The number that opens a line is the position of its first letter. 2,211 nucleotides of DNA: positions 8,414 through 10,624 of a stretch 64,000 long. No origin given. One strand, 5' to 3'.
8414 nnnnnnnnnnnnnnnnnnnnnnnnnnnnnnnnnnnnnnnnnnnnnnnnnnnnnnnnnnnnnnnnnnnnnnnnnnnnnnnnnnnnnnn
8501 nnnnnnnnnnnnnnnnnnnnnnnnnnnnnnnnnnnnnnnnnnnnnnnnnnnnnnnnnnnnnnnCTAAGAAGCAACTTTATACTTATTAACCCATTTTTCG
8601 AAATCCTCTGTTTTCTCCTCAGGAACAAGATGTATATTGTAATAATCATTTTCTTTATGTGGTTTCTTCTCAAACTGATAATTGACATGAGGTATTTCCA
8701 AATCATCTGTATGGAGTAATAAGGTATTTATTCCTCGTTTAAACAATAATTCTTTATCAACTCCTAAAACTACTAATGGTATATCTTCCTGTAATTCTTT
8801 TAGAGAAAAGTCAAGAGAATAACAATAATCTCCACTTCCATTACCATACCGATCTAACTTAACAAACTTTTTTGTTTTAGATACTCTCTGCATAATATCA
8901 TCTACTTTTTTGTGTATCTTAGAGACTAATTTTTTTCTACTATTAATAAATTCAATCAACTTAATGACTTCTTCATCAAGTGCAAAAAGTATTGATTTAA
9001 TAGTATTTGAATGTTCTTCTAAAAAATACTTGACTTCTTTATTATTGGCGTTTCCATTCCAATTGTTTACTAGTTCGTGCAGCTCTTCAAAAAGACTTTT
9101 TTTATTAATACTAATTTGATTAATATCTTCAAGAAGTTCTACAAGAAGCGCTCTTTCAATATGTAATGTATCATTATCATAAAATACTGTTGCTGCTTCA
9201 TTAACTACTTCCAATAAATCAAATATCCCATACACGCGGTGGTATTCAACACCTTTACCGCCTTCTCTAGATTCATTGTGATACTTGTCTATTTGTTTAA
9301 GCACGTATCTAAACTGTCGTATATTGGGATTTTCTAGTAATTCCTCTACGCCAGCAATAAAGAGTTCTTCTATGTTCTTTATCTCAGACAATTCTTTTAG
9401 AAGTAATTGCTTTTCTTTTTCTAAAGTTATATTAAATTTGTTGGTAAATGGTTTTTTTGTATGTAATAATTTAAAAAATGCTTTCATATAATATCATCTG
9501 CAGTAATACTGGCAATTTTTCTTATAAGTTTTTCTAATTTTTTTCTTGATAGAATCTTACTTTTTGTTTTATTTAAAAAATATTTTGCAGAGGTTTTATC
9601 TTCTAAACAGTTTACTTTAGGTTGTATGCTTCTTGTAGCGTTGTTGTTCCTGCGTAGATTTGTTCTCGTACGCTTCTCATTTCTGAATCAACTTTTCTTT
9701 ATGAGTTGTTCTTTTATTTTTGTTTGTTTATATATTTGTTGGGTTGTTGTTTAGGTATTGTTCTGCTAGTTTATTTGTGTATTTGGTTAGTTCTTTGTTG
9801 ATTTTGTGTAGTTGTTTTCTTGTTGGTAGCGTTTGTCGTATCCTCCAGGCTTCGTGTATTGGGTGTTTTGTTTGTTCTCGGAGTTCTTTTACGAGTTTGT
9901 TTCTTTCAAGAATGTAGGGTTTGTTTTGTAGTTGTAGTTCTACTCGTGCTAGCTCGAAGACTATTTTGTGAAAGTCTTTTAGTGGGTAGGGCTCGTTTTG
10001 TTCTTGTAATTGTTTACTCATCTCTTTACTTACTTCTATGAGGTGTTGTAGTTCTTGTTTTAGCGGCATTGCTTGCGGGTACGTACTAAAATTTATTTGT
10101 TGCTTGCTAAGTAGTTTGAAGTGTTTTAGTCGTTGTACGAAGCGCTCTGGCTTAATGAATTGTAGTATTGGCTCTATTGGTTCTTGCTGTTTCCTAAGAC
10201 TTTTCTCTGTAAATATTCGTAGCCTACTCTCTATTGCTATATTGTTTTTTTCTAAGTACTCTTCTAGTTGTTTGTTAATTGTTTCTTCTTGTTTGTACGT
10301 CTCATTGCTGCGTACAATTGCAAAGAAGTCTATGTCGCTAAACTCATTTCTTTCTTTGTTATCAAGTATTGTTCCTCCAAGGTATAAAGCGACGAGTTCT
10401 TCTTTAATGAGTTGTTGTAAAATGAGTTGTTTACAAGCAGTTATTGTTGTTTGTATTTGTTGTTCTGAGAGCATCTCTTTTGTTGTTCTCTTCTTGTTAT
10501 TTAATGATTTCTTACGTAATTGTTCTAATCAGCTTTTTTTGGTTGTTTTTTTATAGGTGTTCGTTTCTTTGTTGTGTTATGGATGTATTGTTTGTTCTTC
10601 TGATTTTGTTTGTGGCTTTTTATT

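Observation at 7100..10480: AT-rich island of unrecognisable genes between two conserved transporter loci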

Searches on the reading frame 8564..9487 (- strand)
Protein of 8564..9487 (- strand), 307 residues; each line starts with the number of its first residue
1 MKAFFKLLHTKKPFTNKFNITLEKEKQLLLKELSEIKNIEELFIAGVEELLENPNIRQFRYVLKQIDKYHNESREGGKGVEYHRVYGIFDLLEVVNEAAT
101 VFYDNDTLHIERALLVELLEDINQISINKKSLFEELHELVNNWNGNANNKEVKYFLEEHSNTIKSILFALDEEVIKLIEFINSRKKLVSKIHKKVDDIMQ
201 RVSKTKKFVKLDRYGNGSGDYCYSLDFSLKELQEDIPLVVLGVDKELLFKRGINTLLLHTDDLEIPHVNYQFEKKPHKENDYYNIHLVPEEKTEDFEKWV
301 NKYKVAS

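Call 7: search_protein_families(library=pfam, proteins=[window:8564-9487:-], max_evalue=0.1)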
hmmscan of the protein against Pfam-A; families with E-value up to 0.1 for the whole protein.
window:8564-9487:- (307 aa): 1 family
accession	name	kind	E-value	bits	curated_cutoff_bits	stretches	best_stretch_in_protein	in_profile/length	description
PF07319.16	DnaI_N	-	0.013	16.5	24.1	1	147-189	29-69/94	Primosomal protein DnaI N-terminus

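Call 8: search_protein_families(library=padloc, proteins=[window:8564-9487:-], max_evalue=0.1)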
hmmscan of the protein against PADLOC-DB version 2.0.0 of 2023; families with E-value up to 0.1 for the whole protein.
window:8564-9487:- (307 aa): 0 families

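Call 11: search_solved_structures(query=window:8564-9487:-, max_evalue=10, show_alignments=1)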
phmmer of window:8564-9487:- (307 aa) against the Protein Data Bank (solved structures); distinct sequences matched with E-value up to 10: 0.

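Call 24: find_homologous_proteins(query=window:8564-9487:-, max_evalue=0.01)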
Query window:8564-9487:- (307 aa): 1 proteins with E <= 0.01 among 1627 candidates.
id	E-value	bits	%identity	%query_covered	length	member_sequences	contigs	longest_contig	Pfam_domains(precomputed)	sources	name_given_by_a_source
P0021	4.5e-195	665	100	100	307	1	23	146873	-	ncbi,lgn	ncbi:MAG: hypothetical protein ACMXYD_01685 [Candidatus Woesearchaeota archaeon]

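Call 57: find_homologous_proteins(query=A4, max_evalue=0.001)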
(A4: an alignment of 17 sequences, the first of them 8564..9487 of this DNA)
Query A4 (17 sequences) (307 aa, profile of the alignment): 11 proteins with E <= 0.001 among 8000 candidates.
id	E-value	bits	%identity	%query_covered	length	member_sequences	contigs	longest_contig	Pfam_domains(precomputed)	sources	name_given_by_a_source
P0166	2.7e-60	222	27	21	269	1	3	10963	-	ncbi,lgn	-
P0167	1.8e-56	210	34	19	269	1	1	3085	-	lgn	-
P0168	2.8e-55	206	78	3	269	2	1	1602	-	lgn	-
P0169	1.7e-53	200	24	25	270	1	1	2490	-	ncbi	-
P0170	3.0e-53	199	32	7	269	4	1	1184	-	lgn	-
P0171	6.9e-53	198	32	9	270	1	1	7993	-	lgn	-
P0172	2.5e-52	196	-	-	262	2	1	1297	-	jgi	-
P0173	1.1e-51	194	36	14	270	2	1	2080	-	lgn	-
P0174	7.8e-51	191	-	-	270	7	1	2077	-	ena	-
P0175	1.7e-50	190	31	15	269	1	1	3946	-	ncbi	-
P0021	5.4e-47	179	100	100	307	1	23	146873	-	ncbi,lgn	ncbi:MAG: hypothetical protein ACMXYD_01685 [Candidatus Woesearchaeota archaeon]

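Call 71: search_protein_families(library=ncbifam, proteins=[window:8564-9487:-], max_evalue=1)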
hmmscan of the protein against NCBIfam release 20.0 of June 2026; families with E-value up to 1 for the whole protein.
window:8564-9487:- (307 aa): 0 families

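Call 73: predict_structure(alignment_id=A5)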
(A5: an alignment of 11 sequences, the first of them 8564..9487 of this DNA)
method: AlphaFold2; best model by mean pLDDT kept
length: 307 residues; sequences in the alignment: 11
mean_pLDDT: 43.5   pTM: 0.31
mean pLDDT of the five models: 43.5, 41.4, 41.0, 40.5, 40.4
residues with pLDDT >= 90: 0; 70-90: 7; 50-70: 59; < 50: 241
segments of 3 or more residues with pLDDT < 50: 1-116, 187-293, 295-297, 299-307
pLDDT, mean of each block of 10 residues (from residue 1): 31 36 43 43 43 42 45 36 33 37 36 45 61 67 55 64 65 59 49 43 38 37 36 36 34 32 38 37 42 47 35
secondary structure, 60 per line:
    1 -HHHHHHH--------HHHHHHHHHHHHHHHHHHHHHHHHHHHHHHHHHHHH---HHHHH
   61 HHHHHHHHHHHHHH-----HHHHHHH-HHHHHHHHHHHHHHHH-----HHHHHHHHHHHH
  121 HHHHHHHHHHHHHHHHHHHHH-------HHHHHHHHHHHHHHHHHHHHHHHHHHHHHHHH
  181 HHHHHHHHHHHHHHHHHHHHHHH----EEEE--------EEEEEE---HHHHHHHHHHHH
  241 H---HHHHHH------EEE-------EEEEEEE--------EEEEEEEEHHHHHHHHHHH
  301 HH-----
elements in order: H2-8 H17-52 H56-74 H80-86 H88-103 H109-141 H149-203 E208-211 E220-225 H229-241 H245-250 E257-259 E267-273 E282-289 H290-302

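Call 77: search_protein_families(library=pfam, alignment_id=A4, max_evalue=1)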
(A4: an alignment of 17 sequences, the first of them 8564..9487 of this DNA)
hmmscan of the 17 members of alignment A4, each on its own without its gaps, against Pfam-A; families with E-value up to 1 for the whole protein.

A. member 1, window:8564-9487:- (307 aa): 2 families
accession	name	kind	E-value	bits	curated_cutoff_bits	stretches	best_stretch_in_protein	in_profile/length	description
PF07319.16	DnaI_N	-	0.013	16.5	24.1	1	147-189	29-69/94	Primosomal protein DnaI N-terminus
PF01628.27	HrcA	-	0.82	10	22.2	0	122-192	98-165/215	HrcA protein C terminal domain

B. families by the number of members that match (of 17 scanned): 41 families (the first 25 are shown)
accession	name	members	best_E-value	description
PF10280.14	Med11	2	0.0085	Mediator complex protein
PF24163.2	HCP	1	7.6e-05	Head completion protein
PF15665.10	FAM184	1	0.0017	Family with sequence similarity 184, A and B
PF10392.15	COG5_N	1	0.0037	Conserved oligomeric Golgi complex subunit 5, N-terminal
PF21097.3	SR_plectin_7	1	0.004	Spectrin repeat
PF17232.7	Pep1_7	1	0.0046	Elicitor peptide 1-7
PF07083.16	DUF1351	1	0.0055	Protein of unknown function (DUF1351)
PF10157.14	BORCS6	1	0.0083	BLOC-1-related complex sub-unit 6 C-terminal helix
PF09751.14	Es2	1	0.0087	Nuclear protein Es2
PF07319.16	DnaI_N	1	0.013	Primosomal protein DnaI N-terminus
PF12022.14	COG2_C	1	0.015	COG complex component, COG2, C-terminal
PF07361.16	Cytochrom_B562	1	0.016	Cytochrome b562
PF23246.1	CC_CDK5RAP2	1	0.025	CDK5 regulatory subunit-associated protein 2-like, coiled coil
PF19314.4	DUF5917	1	0.057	Family of unknown function (DUF5917)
PF14288.11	FKS1_dom1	1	0.077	1,3-beta-glucan synthase subunit FKS1, domain-1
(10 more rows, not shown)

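Call 78: search_solved_structures(query=A4, max_evalue=10, show_alignments=2)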
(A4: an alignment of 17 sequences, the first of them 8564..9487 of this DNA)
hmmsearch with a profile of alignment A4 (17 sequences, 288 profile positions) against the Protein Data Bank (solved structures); distinct sequences matched with E-value up to 10: 25.
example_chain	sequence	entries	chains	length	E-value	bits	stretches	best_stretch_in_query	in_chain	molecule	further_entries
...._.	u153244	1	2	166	0.0011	21.6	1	89-193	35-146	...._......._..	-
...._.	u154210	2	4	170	0.015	17.9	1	24-173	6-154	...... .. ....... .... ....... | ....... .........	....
7rkc_A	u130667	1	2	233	0.089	15.3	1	34-120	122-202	D_3_633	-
9r1o_A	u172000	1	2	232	0.19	14.3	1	3-46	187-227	sc-apCC-6-DPH-NR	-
8a3k_UNK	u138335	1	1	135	0.29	13.7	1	22-157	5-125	sc-apCC-4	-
5j10_A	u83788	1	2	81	0.33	13.5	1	102-170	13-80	peptide design 2L4HC2_24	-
4zvc_A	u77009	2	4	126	0.36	13.4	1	55-126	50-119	Diguanylate cyclase DosC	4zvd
9c7z_A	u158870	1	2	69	0.36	13.4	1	108-165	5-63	HALC3_919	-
2lw1_A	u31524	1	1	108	0.38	13.3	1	96-170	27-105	ABC transporter ATP-binding protein uup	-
9t8b_A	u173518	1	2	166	0.38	13.3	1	107-184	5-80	de novo CO2 reductase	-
5j0k_A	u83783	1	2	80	0.55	12.7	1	103-173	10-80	designed protein 2L4HC2_23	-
5jv3_A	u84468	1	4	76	0.59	12.7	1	129-187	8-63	Chimera protein of Kinesin-like protein KIF11 and Microtubule-associated protein RP/EB fam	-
9nba_G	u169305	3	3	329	0.66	12.5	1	64-154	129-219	AUGMIN subunit 7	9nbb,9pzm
8qae_A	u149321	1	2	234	0.82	12.2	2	31-181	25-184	sc-apCC-6-SLLA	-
2d3e_A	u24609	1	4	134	0.99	11.9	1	98-177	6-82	General control protein GCN4 and Tropomyosin 1 alpha chain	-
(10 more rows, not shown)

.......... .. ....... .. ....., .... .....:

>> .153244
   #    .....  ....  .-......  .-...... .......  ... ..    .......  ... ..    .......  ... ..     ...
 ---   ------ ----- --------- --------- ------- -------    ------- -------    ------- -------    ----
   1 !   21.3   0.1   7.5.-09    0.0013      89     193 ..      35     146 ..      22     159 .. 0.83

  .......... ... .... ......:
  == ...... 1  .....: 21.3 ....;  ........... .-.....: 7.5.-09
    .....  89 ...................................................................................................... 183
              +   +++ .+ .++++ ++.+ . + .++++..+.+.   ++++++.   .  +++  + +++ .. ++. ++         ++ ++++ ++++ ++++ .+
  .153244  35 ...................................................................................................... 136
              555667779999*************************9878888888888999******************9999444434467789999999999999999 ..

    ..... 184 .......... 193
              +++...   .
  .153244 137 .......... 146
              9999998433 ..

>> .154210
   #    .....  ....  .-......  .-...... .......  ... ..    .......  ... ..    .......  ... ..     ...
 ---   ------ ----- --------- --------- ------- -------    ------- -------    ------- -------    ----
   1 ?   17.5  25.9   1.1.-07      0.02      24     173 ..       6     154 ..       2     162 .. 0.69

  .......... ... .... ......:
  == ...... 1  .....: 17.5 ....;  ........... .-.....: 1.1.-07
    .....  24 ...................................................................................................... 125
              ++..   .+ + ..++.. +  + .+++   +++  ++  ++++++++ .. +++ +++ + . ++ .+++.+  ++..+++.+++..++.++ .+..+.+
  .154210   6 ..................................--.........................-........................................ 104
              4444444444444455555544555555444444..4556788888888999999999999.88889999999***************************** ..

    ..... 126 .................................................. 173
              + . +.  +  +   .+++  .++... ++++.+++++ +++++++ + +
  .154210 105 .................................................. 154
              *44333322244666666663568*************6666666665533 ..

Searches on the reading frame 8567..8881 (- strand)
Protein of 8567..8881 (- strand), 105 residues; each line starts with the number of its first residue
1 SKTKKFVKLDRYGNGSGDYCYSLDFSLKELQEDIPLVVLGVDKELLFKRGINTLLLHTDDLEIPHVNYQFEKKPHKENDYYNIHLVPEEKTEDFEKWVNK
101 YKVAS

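Call 103: search_solved_structures(query=A8, max_evalue=10, show_alignments=3)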
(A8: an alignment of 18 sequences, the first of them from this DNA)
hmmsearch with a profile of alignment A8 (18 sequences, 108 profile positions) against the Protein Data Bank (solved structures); distinct sequences matched with E-value up to 10: 0.

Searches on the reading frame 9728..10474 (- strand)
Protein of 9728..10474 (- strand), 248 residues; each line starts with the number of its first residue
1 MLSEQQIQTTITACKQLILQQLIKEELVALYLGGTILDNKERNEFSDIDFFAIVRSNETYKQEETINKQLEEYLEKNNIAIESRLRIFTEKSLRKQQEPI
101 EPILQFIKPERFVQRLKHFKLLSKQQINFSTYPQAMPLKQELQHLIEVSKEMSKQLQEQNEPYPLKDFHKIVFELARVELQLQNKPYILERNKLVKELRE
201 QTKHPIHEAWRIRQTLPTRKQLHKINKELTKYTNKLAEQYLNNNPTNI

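Call 7: search_protein_families(library=pfam, proteins=[window:9728-10474:-], max_evalue=0.1)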
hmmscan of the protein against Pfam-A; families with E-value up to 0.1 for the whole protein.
window:9728-10474:- (248 aa): 3 families
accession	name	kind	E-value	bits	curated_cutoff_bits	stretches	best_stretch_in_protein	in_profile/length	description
PF18765.7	Polbeta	-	0.00041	20.9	26.9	1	25-81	11-66/93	Polymerase beta, Nucleotidyltransferase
PF11598.13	COMP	-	0.013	16.3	23.9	1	190-216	12-38/45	Cartilage oligomeric matrix protein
PF01909.29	NTP_transf_2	-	0.054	14.3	21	0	27-86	14-72/93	Nucleotidyltransferase domain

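Call 8: search_protein_families(library=padloc, proteins=[window:9728-10474:-], max_evalue=0.1)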
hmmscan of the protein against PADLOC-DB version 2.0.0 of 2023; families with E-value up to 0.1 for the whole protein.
window:9728-10474:- (248 aa): 2 families
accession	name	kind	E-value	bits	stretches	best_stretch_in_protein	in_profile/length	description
PDLC04903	PDC-S09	-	0.002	16.4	1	2-82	2-81/108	-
PDLC04904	PDC-S09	-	0.027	12.7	0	40-77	37-74/104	-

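Call 10: search_solved_structures(query=window:9728-10474:-, max_evalue=10, show_alignments=2)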
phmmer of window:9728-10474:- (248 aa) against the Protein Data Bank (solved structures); distinct sequences matched with E-value up to 10: 1.
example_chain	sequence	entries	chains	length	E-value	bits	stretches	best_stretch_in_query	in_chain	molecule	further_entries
6tdu_AM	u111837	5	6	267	0.18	15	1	83-182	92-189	oligomycin sensitivity conferring protein (OSCP) | oligomycin sensitivity conferrring protein (OSCP)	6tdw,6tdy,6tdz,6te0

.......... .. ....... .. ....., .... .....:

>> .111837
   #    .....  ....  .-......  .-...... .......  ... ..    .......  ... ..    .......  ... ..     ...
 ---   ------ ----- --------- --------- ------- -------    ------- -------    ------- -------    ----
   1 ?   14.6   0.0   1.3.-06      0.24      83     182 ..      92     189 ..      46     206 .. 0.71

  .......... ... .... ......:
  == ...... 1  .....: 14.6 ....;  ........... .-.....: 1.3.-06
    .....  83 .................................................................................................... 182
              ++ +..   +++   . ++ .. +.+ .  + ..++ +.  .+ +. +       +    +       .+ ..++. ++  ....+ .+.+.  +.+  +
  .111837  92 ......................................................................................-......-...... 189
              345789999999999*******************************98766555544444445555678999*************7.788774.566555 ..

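Call 70: find_related_loci(query=window:9728-10474:-, collection=metagenome_contigs, flank=4000)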
Query window:9728-10474:- (248 aa) in metagenome_contigs; peptide patterns used: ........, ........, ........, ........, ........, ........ (x = any residue, [..] = any of these).
327 stretches matched a pattern, but none encodes a relative of the query by tblastn (E <= 1e-3).

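Call 71: search_protein_families(library=ncbifam, proteins=[window:9728-10474:-], max_evalue=1)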
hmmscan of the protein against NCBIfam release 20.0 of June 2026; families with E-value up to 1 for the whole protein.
window:9728-10474:- (248 aa): 3 families
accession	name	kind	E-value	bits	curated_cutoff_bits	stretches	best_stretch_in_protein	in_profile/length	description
NF033220.1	ANT_3pp_II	equivalog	0.00013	21.4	400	1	16-70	11-64/258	ANT(3'')-II family aminoglycoside nucleotidyltransferase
NF012212.1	ANT_9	subfamily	0.00042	19.7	340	1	17-73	11-66/249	aminoglycoside nucleotidyltransferase ANT(9)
NF053581.1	ANT_3pp_Ic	exception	0.15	11.5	545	1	16-70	17-70/265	aminoglycoside nucleotidyltransferase ANT(3'')-Ic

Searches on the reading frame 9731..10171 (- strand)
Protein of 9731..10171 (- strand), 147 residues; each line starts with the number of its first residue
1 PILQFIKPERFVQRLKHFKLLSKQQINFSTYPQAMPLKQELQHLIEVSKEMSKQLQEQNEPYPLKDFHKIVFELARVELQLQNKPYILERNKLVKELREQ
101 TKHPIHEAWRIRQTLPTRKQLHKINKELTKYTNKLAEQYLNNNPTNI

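Call 90: search_protein_families(library=pfam, proteins=[window:9731-10171:-], max_evalue=10)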
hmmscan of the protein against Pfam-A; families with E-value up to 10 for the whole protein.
seq(147 aa): 5 families
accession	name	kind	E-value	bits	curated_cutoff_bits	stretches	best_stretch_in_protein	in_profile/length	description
PF11598.13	COMP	-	0.0058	17.4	23.9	1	89-115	12-38/45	Cartilage oligomeric matrix protein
PF18538.6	DUF5624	-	0.13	12.7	25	1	74-142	20-87/129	Domain of unknown function (DUF5624)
PF09636.16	XkdW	-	0.16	12.2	24.6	1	100-128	24-52/57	XkdW protein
PF22709.1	Mu_Gam-Sipho_Gp157-TOTE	-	0.17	12.2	27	1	118-141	12-35/63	Mu Gam/Sipho_Gp157-like domain of the TOTE conflict systems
PF10805.13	DUF2730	-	0.32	11.5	24.9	1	102-135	46-79/102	Protein of unknown function (DUF2730)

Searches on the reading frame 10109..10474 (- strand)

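Call 90: search_protein_families(library=pfam, proteins=[window:10109-10474:-], max_evalue=10)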
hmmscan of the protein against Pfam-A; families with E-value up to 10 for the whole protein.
seq(122 aa): 3 families
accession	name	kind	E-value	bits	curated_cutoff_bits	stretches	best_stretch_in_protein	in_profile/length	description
PF18765.7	Polbeta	-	0.0002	21.9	26.9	1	25-81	11-66/93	Polymerase beta, Nucleotidyltransferase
PF22144.1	Fungal_virus_P2_C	-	0.008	15.5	26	1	10-83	188-262/456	Fungal virus Capsid protein, C-terminal domain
PF01909.29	NTP_transf_2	-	0.019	15.8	21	1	24-89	13-75/93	Nucleotidyltransferase domain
